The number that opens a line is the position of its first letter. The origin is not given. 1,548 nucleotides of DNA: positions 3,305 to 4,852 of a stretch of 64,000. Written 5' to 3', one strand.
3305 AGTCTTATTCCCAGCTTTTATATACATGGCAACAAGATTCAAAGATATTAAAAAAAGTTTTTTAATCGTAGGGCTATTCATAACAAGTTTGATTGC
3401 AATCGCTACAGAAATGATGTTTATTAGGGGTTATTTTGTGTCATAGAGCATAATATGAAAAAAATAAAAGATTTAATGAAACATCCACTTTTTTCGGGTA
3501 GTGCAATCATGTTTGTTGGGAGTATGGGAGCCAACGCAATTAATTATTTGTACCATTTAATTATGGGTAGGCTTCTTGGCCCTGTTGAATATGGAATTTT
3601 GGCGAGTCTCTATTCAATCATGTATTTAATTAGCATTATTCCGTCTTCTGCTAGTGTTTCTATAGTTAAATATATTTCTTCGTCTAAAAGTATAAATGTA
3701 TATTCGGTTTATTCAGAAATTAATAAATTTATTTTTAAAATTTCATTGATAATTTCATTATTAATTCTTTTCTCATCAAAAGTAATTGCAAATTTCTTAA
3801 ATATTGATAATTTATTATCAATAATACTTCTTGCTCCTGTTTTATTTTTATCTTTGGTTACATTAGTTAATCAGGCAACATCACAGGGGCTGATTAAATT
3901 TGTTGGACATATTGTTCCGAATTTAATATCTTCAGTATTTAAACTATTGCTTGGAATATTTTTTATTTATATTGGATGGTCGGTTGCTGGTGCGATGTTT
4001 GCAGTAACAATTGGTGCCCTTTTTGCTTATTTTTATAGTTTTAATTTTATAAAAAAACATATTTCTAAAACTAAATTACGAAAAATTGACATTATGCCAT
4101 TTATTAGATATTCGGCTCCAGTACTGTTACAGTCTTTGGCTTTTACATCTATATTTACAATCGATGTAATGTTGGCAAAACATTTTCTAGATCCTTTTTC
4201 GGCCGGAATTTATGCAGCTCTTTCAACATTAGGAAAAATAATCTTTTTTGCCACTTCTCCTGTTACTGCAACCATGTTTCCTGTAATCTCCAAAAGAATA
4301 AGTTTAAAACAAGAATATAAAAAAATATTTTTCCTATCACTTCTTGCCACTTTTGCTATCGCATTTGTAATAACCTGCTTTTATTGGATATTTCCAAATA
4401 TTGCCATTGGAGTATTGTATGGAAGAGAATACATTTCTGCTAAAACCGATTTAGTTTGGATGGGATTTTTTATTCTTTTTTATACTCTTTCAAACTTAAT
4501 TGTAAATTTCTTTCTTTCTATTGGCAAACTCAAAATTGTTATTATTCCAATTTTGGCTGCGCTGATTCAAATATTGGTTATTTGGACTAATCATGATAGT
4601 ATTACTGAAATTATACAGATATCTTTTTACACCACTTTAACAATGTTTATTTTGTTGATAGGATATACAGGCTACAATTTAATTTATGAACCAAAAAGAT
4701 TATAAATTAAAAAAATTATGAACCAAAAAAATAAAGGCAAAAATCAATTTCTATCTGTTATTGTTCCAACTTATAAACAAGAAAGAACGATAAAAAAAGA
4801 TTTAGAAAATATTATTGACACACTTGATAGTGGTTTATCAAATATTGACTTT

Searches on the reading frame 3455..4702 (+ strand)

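Call 8: search_protein_families(library=pfam, proteins=[window:3455-4702:+], max_evalue=0.001)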
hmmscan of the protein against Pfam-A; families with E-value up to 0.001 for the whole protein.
window:3455-4702:+ (416 aa): 3 families
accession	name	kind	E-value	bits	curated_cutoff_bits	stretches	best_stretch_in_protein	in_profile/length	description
PF13440.11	Polysacc_synt_3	-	1.1e-16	61.4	23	1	36-329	1-291/293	Polysaccharide biosynthesis protein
PF01943.22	Polysacc_synt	-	2.4e-16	60.4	28.2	1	15-280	4-272/274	Polysaccharide biosynthesis protein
PF01554.23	MatE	-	0.00017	21.7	24.9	1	222-376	1-159/161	MatE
